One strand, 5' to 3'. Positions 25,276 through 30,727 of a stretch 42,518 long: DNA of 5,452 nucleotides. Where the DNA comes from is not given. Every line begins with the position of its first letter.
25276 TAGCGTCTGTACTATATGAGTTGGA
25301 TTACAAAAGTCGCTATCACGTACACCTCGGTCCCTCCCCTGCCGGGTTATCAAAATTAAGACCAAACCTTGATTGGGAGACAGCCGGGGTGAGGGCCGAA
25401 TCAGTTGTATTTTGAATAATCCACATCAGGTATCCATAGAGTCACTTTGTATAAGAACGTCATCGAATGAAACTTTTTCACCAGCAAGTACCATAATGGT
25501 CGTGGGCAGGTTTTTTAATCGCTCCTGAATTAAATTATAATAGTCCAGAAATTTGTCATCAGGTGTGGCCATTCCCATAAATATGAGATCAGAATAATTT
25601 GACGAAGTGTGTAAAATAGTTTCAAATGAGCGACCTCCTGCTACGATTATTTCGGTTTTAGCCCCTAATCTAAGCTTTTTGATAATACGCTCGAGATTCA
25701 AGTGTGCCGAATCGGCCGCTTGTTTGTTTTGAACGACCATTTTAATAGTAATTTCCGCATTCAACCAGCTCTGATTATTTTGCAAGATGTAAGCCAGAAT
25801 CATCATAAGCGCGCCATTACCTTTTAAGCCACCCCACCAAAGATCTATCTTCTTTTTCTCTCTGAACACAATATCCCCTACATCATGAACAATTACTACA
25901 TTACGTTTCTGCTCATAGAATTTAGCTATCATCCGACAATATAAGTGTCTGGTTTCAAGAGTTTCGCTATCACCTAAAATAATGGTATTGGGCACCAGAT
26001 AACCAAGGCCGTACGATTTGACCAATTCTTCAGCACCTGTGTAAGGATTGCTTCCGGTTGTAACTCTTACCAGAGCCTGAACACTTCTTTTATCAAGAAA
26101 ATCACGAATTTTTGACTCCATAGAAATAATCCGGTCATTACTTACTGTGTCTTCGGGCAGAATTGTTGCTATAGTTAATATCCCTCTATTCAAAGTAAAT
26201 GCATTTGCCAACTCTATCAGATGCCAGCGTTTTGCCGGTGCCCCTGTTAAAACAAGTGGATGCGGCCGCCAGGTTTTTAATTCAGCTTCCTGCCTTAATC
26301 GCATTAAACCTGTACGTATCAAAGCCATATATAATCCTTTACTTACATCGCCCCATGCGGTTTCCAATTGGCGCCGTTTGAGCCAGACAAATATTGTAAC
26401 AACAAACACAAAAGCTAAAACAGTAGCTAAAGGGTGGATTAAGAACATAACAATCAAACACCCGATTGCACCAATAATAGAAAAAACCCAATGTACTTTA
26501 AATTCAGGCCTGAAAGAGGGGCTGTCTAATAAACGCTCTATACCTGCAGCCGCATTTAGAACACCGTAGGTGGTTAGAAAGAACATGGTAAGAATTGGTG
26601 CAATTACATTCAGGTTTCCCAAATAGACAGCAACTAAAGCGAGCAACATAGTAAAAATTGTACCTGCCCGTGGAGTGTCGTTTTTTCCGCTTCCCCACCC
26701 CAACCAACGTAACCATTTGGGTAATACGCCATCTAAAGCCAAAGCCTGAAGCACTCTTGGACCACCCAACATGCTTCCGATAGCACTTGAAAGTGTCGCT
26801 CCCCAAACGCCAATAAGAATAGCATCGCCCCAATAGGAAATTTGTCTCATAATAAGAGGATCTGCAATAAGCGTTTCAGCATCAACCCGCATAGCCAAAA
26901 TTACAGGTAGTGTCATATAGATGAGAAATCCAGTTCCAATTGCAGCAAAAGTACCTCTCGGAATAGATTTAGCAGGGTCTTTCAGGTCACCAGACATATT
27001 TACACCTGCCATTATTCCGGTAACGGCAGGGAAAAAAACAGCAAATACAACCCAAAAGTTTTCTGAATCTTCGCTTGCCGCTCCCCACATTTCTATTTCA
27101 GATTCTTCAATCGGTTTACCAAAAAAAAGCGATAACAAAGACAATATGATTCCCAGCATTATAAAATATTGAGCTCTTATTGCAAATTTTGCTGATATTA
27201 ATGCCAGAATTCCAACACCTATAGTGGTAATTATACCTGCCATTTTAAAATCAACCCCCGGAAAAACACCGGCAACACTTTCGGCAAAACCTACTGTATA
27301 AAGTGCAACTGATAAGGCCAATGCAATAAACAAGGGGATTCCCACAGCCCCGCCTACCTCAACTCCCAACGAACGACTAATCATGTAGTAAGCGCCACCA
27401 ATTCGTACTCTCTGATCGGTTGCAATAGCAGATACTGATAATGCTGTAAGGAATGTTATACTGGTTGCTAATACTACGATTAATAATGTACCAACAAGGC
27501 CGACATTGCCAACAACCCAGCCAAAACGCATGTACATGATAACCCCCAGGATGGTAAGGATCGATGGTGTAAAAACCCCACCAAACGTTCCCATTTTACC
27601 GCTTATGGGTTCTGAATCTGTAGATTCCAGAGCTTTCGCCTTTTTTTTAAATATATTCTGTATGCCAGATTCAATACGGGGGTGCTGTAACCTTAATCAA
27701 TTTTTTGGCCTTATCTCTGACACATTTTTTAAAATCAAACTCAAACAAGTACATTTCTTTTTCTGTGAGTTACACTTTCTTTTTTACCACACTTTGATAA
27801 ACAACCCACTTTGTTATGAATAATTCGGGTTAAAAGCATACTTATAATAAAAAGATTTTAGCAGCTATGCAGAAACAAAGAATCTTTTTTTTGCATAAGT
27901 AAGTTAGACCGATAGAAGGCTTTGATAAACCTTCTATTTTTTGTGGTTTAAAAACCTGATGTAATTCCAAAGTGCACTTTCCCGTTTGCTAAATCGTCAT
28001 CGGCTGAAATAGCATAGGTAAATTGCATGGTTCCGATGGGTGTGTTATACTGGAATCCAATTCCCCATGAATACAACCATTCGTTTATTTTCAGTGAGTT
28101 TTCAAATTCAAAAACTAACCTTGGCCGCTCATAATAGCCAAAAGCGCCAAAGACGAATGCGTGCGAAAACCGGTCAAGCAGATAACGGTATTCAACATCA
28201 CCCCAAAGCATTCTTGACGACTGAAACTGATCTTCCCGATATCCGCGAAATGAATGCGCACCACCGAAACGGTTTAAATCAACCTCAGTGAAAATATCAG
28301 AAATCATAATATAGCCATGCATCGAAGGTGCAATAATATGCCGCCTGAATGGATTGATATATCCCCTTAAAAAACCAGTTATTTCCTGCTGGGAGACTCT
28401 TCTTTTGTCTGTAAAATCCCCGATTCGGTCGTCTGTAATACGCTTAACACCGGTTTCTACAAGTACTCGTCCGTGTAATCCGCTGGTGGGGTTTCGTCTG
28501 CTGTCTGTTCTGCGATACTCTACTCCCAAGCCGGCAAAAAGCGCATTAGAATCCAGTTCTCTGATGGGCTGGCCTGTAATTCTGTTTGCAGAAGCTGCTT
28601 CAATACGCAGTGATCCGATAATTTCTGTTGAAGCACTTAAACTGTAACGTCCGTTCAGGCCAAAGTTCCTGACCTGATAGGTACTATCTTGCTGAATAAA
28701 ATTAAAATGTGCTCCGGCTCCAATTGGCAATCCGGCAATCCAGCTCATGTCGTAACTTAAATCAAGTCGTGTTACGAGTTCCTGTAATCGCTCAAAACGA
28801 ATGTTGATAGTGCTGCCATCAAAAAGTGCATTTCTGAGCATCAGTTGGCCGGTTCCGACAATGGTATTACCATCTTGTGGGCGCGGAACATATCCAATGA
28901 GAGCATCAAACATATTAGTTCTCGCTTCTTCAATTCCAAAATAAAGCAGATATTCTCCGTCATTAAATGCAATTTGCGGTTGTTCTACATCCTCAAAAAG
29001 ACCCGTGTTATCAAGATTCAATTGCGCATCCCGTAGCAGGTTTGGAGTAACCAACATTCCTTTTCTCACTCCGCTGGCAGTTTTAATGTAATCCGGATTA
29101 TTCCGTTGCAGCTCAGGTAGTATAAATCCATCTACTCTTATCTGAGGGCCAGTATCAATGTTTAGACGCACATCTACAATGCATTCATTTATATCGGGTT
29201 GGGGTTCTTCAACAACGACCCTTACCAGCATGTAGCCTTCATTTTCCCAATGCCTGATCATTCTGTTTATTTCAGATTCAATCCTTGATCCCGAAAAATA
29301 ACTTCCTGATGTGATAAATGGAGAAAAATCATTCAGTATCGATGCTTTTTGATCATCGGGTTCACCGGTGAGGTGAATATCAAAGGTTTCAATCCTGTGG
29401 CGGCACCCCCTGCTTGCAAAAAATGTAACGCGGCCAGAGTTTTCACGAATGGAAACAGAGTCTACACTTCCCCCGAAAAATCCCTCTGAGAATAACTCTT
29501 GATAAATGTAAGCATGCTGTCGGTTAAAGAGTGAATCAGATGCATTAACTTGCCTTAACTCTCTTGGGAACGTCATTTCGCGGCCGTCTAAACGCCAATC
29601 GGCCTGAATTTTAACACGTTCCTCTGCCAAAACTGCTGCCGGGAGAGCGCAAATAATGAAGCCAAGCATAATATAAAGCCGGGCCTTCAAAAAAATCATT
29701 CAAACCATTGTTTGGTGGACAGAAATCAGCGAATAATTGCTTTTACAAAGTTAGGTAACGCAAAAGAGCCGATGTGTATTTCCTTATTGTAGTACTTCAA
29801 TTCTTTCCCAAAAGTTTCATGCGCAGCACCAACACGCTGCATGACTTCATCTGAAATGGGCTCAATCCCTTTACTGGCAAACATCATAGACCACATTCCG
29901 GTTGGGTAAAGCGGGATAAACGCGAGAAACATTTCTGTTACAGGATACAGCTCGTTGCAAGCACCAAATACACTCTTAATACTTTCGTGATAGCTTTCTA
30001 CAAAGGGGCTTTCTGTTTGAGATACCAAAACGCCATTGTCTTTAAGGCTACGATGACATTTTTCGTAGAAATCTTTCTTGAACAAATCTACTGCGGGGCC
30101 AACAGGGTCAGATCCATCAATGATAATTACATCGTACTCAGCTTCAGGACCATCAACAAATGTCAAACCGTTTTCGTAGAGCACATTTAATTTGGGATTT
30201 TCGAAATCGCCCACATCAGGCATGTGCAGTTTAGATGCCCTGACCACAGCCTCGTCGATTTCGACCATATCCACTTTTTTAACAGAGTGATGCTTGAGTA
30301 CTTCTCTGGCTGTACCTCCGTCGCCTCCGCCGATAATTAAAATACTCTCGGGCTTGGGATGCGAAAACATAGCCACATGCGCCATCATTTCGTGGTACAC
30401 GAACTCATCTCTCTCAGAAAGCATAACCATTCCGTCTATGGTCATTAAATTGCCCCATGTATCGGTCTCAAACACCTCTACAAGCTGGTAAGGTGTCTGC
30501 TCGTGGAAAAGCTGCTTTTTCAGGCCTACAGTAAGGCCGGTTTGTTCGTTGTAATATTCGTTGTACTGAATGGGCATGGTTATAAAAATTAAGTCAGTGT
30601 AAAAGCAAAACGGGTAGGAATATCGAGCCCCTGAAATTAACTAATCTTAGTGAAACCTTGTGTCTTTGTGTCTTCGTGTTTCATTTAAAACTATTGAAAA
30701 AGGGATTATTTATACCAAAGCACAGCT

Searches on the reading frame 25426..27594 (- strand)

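Call 85: search_protein_families(library=pfam, proteins=[window:25426-27594:-], max_evalue=0.00001)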
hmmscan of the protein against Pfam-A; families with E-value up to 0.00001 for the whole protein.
window:25426-27594:- (722 aa): 2 families
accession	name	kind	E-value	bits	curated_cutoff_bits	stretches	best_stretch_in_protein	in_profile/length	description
PF00324.27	AA_permease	-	6.5e-51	173.9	24.6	1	7-444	2-466/470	Amino acid permease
PF03522.20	SLC12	-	2.7e-19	69.9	27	2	457-567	2-116/418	Solute carrier family 12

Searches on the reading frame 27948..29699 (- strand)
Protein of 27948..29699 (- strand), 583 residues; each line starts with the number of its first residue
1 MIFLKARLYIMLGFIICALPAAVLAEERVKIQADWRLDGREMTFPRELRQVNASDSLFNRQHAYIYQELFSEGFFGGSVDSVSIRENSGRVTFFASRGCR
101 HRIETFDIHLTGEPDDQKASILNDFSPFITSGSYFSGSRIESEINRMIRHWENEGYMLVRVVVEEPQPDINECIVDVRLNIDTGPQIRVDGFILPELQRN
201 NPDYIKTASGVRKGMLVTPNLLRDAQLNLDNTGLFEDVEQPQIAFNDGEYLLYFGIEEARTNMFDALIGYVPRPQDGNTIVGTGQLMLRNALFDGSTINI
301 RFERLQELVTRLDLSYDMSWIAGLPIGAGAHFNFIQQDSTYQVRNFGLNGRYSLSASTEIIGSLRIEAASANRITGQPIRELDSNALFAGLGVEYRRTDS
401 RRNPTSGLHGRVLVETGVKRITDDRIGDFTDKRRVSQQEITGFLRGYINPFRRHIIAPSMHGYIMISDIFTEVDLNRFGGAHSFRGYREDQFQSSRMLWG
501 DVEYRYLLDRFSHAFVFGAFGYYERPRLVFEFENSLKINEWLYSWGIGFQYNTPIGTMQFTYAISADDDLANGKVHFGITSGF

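Call 85: search_protein_families(library=pfam, proteins=[window:27948-29699:-], max_evalue=0.00001)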
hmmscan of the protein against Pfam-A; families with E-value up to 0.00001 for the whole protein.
window:27948-29699:- (583 aa): 2 families
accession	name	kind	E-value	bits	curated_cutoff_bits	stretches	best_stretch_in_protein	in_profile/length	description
PF01103.29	Omp85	-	2.4e-10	40.9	24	1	295-580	6-322/325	Omp85 superfamily domain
PF07244.20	POTRA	-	7.8e-06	27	21.3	0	122-182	19-77/79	Surface antigen variable number repeat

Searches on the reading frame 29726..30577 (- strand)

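Call 85: search_protein_families(library=pfam, proteins=[window:29726-30577:-], max_evalue=0.00001)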
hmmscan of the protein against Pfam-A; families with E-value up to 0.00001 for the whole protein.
window:29726-30577:- (283 aa): 3 families
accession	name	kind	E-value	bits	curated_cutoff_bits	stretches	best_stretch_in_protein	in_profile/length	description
PF01564.23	Spermine_synth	-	1e-56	191.8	22.9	1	58-237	1-179/186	Spermine/spermidine synthase domain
PF17284.7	Spermine_synt_N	-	9.5e-13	48.3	22.1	1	5-55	3-53/53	Spermidine synthase tetramerisation domain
PF05891.18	Methyltransf_PK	-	5.3e-06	26.6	27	1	76-186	56-159/218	AdoMet dependent proline di-methyltransferase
